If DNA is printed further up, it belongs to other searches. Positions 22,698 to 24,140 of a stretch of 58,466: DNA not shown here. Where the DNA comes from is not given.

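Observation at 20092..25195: Candidate new CDP-activated phospho-substituent pathway: TagF-like transferase, LicC-like cytidylyltransferase fused to a ParB/Srx domain, and DUF711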

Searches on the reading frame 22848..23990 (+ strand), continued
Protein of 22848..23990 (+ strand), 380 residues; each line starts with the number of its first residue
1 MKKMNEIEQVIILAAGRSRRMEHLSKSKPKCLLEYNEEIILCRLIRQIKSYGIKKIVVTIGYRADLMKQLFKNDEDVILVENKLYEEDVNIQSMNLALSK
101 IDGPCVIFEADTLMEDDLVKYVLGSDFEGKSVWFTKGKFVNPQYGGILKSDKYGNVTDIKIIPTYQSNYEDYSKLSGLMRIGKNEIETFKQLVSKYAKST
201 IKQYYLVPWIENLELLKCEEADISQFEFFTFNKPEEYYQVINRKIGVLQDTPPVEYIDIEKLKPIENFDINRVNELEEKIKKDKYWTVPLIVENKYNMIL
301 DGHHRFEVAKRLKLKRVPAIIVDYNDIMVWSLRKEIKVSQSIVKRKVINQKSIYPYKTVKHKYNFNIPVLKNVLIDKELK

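Call 34: predict_structure(alignment_id=A1)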
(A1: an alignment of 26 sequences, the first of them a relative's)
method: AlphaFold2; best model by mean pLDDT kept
length: 380 residues; sequences in the alignment: 26
mean_pLDDT: 93.1   pTM: 0.88
mean pLDDT of the five models: 93.1, 91.6, 90.9, 90.8, 89.3
residues with pLDDT >= 90: 318; 70-90: 57; 50-70: 3; < 50: 2
segments of 3 or more residues with pLDDT < 50: none
pLDDT, mean of each block of 10 residues (from residue 1): 73 88 85 94 96 94 94 96 81 96 96 93 91 96 95 96 95 96 96 92 89 96 94 89 90 96 96 95 95 97 97 97 96 92 97 95 94 92
secondary structure, 60 per line:
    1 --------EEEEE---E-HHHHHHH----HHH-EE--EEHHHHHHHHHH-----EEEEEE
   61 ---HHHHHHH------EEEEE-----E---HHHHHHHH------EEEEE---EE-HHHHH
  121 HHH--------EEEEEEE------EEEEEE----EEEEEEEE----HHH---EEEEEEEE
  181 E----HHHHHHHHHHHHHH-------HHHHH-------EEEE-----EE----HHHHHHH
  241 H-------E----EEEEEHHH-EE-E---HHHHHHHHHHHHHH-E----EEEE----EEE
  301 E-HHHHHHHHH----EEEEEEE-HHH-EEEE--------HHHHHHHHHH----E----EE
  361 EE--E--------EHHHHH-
elements in order: E9-13 H19-25 H40-49 E55-60 H64-70 E77-81 H91-98 E105-109 H116-123 E132-138 E145-150 E155-162 E173-181 H186-199 H207-211 E219-222 H234-241 E254-258 H270-283 E290-293 E298-301 H303-311 E316-322 E328-331 H340-349 E359-362 H375-379

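Call 39: fold_search(model_id=the predicted structure, library=pdb)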
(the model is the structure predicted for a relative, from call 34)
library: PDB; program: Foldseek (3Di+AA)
matches with E <= 10: 1385; with E <= 0.001: 603
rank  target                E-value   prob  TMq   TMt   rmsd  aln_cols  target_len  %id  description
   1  6pd1_B                3.2e-16  1.00  0.54  0.35  11.9       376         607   14  PntC-AEPT: fusion protein of phosphonate-specific cytidylyltransferase and 2-aminoethylphosphonate (AEP) transaminase  (released 2019-08-07)
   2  6pd1_D                3.4e-16  1.00  0.54  0.34  11.9       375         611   15  PntC-AEPT: fusion protein of phosphonate-specific cytidylyltransferase and 2-aminoethylphosphonate (AEP) transaminase  (released 2019-08-07)
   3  6pd2_A                4.8e-16  1.00  0.54  0.34  11.7       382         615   16  PntC-AEPT: fusion protein of phosphonate-specific cytidylyltransferase and 2-aminoethylphosphonate (AEP) transaminase  (released 2019-08-07)
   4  6pd1_A                5.5e-16  1.00  0.55  0.35  11.8       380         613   14  PntC-AEPT: fusion protein of phosphonate-specific cytidylyltransferase and 2-aminoethylphosphonate (AEP) transaminase  (released 2019-08-07)
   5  1jyk                  7.0e-16  1.00  0.51  0.82   3.1       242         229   21  Catalytic Mechanism of CTP:phosphocholine Cytidylyltransferase from Streptococcus pneumoniae (LicC) (released 2002-02-22)
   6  6pd2_C                1.0e-15  1.00  0.56  0.35  11.8       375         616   16  PntC-AEPT: fusion protein of phosphonate-specific cytidylyltransferase and 2-aminoethylphosphonate (AEP) transaminase  (released 2019-08-07)
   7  6pd1_C                1.4e-15  1.00  0.55  0.34  11.8       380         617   14  PntC-AEPT: fusion protein of phosphonate-specific cytidylyltransferase and 2-aminoethylphosphonate (AEP) transaminase  (released 2019-08-07)
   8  6pd2_D                4.6e-15  1.00  0.53  0.34  11.9       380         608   15  PntC-AEPT: fusion protein of phosphonate-specific cytidylyltransferase and 2-aminoethylphosphonate (AEP) transaminase  (released 2019-08-07)
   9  1jyl_A                1.5e-14  1.00  0.51  0.82   3.1       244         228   20  Catalytic Mechanism of CTP:phosphocholine Cytidylyltransferase from Streptococcus pneumoniae (LicC) (released 2002-02-22)
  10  5xhw                  2.9e-12  1.00  0.47  0.75   4.1       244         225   18  Crystal structure of HddC from Yersinia pseudotuberculosis (released 2018-04-25)
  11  6jq8                  4.1e-12  1.00  0.46  0.72   4.4       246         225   17  Crystal structure of HddC from Yersinia pseudotuberculosis complexed with GMP-PN (released 2020-04-01)
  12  1hv9_A                7.6e-12  1.00  0.50  0.43   8.8       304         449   15  STRUCTURE OF E. COLI GLMU: ANALYSIS OF PYROPHOSPHORYLASE AND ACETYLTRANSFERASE ACTIVE SITES (released 2001-02-21)
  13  7x8j_A                1.0e-11  1.00  0.46  0.49  10.8       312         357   15  Arabidopsis GDP-D-mannose pyrophosphorylase (VTC1) structure (unliganded) (released 2022-05-18)
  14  4jd0                  1.2e-11  1.00  0.51  0.76   3.5       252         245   14  Structure of the inositol-1-phosphate CTP transferase from T. maritima. (released 2013-09-18)
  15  9dqf                  1.2e-11  1.00  0.50  0.43   3.5       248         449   17  Crystal structure of bifunctional GlmU from Staphylococcus aureus NCTC 8325 complexed with acetyl CoA and citrate (released 2025-05-14)
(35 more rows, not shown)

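Call 40: search_protein_families(library=pfam, proteins=[L074:9216-9962:+, L078:12479-13192:+, L074:12356-13054:+, L078:13182-13820:+], max_evalue=0.01)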
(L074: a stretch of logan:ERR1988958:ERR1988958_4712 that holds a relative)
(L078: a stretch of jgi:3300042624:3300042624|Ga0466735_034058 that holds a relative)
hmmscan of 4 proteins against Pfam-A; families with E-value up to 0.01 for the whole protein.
L074:9216-9962:+ (248 aa): 1 family
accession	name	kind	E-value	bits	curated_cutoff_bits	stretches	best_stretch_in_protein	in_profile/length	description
PF01177.27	Asp_Glu_race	-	2.8e-23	83.3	31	1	8-228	1-209/211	Asp/Glu/Hydantoin racemase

L078:12479-13192:+ (237 aa): 1 family
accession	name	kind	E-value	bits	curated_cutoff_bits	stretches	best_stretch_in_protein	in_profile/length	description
PF01177.27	Asp_Glu_race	-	1.7e-22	80.7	31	1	6-211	2-187/211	Asp/Glu/Hydantoin racemase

L074:12356-13054:+ (232 aa): 4 families
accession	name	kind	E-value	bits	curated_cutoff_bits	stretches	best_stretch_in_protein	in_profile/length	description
PF08242.18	Methyltransf_12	-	1.6e-05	26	30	1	69-149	2-89/98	Methyltransferase domain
PF08241.18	Methyltransf_11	-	3e-05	25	21.2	1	69-151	2-89/95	Methyltransferase domain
PF13649.12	Methyltransf_25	-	0.00016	22.7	27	1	67-150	1-94/97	Methyltransferase domain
PF13489.12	Methyltransf_23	-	0.0022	18.2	27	1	56-151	15-110/164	Methyltransferase domain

L078:13182-13820:+ (212 aa): 10 families
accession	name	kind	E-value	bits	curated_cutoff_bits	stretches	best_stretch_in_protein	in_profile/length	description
PF13649.12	Methyltransf_25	-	3.3e-08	34.5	27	1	51-138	2-97/97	Methyltransferase domain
PF08242.18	Methyltransf_12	-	5.8e-08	33.8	30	1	51-140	1-98/98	Methyltransferase domain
PF05891.18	Methyltransf_PK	-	8e-07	29.2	27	1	28-155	37-172/218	AdoMet dependent proline di-methyltransferase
PF08241.18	Methyltransf_11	-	2.1e-06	28.7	21.2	1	51-142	1-95/95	Methyltransferase domain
PF13489.12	Methyltransf_23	-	1.1e-05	25.6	27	1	46-145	22-119/164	Methyltransferase domain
PF13847.12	Methyltransf_31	-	3.9e-05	23.8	27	0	88-155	54-120/145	Methyltransferase domain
PF01739.24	CheR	-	3.9e-05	23.6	27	1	94-142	124-173/195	CheR methyltransferase, SAM binding domain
PF02527.21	GidB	-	0.0013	18.5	27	1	36-118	37-128/184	rRNA small subunit methyltransferase G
PF00398.26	RrnaAD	-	0.002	17.7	24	1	46-130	30-119/263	Ribosomal RNA adenine dimethylase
PF05401.17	NodS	-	0.0076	16.5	24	1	40-141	34-143/201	Nodulation protein S (NodS)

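Call 41: search_protein_families(library=ncbifam, proteins=[L074:9216-9962:+, L078:12479-13192:+, L074:12356-13054:+, L078:13182-13820:+], max_evalue=0.001)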
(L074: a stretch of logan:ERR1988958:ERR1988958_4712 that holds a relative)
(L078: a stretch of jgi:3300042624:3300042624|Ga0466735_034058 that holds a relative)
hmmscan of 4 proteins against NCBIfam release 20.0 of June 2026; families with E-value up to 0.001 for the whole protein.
L074:9216-9962:+ (248 aa): 4 families
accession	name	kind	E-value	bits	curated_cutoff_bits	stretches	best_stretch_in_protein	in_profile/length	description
NF052483.1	racemase_CuyB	equivalog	4.9e-37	128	190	1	7-210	2-205/225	cysteate racemase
TIGR00035.1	asp_race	subfamily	1.6e-25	90.1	93.1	1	5-206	4-204/236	amino acid racemase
NF002035.0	PRK00865.1-3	equivalog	7.7e-10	38.8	328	1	70-209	58-195/267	glutamate racemase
TIGR00067.1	glut_race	equivalog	3.1e-07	30.1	146.65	1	76-208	60-190/251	glutamate racemase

L078:12479-13192:+ (237 aa): 5 families
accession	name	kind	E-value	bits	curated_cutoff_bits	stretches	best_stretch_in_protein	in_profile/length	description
NF052483.1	racemase_CuyB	equivalog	1.9e-37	129.4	190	1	5-231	1-223/225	cysteate racemase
TIGR00035.1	asp_race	subfamily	2.4e-36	125.5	93.1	1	1-233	1-227/236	amino acid racemase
TIGR00067.1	glut_race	equivalog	1.1e-11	44.7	146.65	1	61-209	42-183/251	glutamate racemase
NF002035.0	PRK00865.1-3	equivalog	7.6e-10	38.8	328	1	68-208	55-186/267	glutamate racemase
NF007569.0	PRK10200.1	equivalog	1.6e-07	31.3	417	1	70-216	67-207/230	aspartate/glutamate racemase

L074:12356-13054:+ (232 aa): 1 family
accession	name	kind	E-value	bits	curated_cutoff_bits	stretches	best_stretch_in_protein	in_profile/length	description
NF045667.1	MTase_DVU1556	equivalog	0.0004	19.9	155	1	53-151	13-113/213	DVU_1556 family methyltransferase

L078:13182-13820:+ (212 aa): 5 families
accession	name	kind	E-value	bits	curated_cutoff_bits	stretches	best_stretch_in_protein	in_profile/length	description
NF043040.1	corrin_prot_MT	hypoth_equivalog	7.8e-06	25.5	180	1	25-144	20-149/216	corrinoid protein-associated methyltransferase CpaM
TIGR03587.1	Pse_Me-ase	hypoth_equivalog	2.2e-05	24.7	112.05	1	42-147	39-144/204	pseudaminic acid biosynthesis-associated methylase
TIGR01983.1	UbiG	equivalog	0.00023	20.5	102.95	1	44-142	47-151/228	bifunctional 2-polyprenyl-6-hydroxyphenol methylase/3-demethylubiquinol 3-O-methyltransferase UbiG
TIGR00138.1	rsmG_gidB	equivalog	0.00029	20.6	99.5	1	40-116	37-122/183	16S rRNA (guanine(527)-N(7))-methyltransferase RsmG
NF045844.1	BC85_0335_fam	subfamily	0.00053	19.7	65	1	82-149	120-184/215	BC85_0335 family putative methyltransferase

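Call 52: search_dna_similar(query=window:22848-23990:+, collection=plasmids, mode=protein, max_evalue=0.001, max_rows=15)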
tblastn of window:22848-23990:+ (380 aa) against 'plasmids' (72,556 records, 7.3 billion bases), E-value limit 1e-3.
Records with a match: 334; places in all: 365; records where one place covers at least 80% of the query: 0.
Best place of each record, by identity: <60% 334.
By first word of the organism name: Ralstonia 132; Sinorhizobium 60; Rhizobium 56; Agrobacterium 22; Burkholderia 10; Haloferax 8; Mesorhizobium 6; Bradyrhizobium 5; Bacillus 3; Methylocystis 3; and 26 more.
By predicted mobility (MOB-suite, as given by PLSDB): non-mobilizable 112; conjugative 111; mobilizable 111.
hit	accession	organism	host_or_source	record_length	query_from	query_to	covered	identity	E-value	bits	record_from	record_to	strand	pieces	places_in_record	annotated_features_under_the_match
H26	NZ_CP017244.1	Rhizobium etli 8C-3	Phaseolus vulgaris,cell culture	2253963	158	376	58%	27.2%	4e-13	79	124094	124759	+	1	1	record has no annotation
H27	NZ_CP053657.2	Bacillus cereus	culture,soil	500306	7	194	49%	27.9%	2e-10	71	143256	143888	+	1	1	aminotransferase class I/II-fold pyridoxal phosphate-dependent enzyme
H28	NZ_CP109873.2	Bacillus cereus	pepper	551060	7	194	49%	27.9%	2e-10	71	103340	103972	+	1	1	aminotransferase class I/II-fold pyridoxal phosphate-dependent enzyme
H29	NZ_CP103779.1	Bacillus toyonensis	cell culture,Commercial plant nursery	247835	7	194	49%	26.3%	1e-10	71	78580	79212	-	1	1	aminotransferase class I/II-fold pyridoxal phosphate-dependent enzyme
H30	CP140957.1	Sinorhizobium meliloti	Medicago lupulina,whole organism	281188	4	213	55%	22.3%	5e-5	53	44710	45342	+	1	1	phosphocholine cytidylyltransferase family protein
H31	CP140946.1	Sinorhizobium meliloti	Medicago lupulina,whole organism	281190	4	213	55%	22.3%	5e-5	53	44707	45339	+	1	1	phosphocholine cytidylyltransferase family protein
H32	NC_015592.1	Sinorhizobium meliloti AK83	-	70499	4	213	55%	22.3%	2e-4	51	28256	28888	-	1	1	phosphocholine cytidylyltransferase family protein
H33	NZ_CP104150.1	Sinorhizobium medicae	Trigonella foenum-graecum,cell culture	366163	4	213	55%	22.3%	3e-4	51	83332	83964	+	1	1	phosphocholine cytidylyltransferase family protein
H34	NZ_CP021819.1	Sinorhizobium meliloti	Medicago truncatula,Single Cell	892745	4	213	55%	22.3%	3e-4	50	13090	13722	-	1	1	phosphocholine cytidylyltransferase family protein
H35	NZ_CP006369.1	Aureimonas sp. AU20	-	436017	249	379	34%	33.6%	3e-15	85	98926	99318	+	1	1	ParB N-terminal domain-containing protein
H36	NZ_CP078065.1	Haloferax larsenii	Cell culture,Salt Lake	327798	1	169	44%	25.7%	2e-5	54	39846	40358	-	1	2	sugar phosphate nucleotidyltransferase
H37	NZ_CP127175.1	Natrialbaceae archaeon AArc-T1-2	sediments,sediments from hypersaline ...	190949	1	169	44%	25.6%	4e-5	54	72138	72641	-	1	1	sugar phosphate nucleotidyltransferase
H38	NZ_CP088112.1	Sinorhizobium medicae WSM1115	cell culture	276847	262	376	30%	37.4%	4e-14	81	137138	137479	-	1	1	ParB N-terminal domain-containing protein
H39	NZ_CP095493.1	Halosolutus gelatinilyticus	cell culture,saline soil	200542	10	169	42%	26.8%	3e-6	57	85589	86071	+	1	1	sugar phosphate nucleotidyltransferase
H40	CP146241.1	Agrobacterium vitis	Vitis vinifera,cell culture,Grape gall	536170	253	368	31%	36.8%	9e-12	74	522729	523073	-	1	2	ParB N-terminal domain-containing protein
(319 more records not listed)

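Call 54: get_annotated_region(hit=H38, flank=8000)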
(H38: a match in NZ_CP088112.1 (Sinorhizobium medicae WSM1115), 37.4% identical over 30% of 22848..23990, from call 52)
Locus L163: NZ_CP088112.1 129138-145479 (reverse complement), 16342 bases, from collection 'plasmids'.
description: Sinorhizobium medicae WSM1115 plasmid pWSM1115_3, complete sequence
organism: Sinorhizobium medicae WSM1115 (NCBI taxid 935558)
taxonomy: Bacteria; Pseudomonadota; Alphaproteobacteria; Hyphomicrobiales; Rhizobiaceae; Sinorhizobium; Sinorhizobium medicae; Sinorhizobium medicae WSM1115
host: -; source: cell culture; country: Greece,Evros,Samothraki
typing (MOB-suite, as given by PLSDB): conjugative; replicon rep_cluster_287; relaxase MOBP; mating-pair formation MPF_T
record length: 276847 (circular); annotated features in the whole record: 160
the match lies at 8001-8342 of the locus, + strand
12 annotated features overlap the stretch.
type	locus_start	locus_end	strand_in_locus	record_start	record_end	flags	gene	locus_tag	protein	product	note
CDS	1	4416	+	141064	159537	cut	-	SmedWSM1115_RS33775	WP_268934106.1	non-ribosomal peptide synthetase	GO:0008610 - lipid biosynthetic process [Evidence IEA]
CDS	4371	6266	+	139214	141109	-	-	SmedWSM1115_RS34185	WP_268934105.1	AMP-binding protein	-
CDS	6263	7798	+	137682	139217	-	-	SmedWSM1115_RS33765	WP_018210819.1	hypothetical protein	-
CDS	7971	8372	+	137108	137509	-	-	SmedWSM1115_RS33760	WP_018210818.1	ParB N-terminal domain-containing protein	-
CDS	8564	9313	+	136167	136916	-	-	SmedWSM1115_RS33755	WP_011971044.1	hypothetical protein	-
CDS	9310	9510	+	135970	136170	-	-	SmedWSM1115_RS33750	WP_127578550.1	hypothetical protein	-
CDS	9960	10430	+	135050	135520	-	-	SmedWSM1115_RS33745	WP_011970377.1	transposase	GO:0006313 - DNA transposition [Evidence IEA]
CDS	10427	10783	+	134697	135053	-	tnpB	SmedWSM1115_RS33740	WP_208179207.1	IS66 family insertion sequence element accessory protein TnpB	-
CDS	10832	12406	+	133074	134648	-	-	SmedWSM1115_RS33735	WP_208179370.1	IS66-like element ISSme3 family transposase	GO:0006313 - DNA transposition [Evidence IEA]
CDS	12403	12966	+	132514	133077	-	-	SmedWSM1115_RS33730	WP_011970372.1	UPF0149 family protein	-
CDS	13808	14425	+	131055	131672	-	-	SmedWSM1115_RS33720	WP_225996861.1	nitroreductase family protein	-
CDS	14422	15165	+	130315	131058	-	-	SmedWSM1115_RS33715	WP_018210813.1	4'-phosphopantetheinyl transferase superfamily protein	-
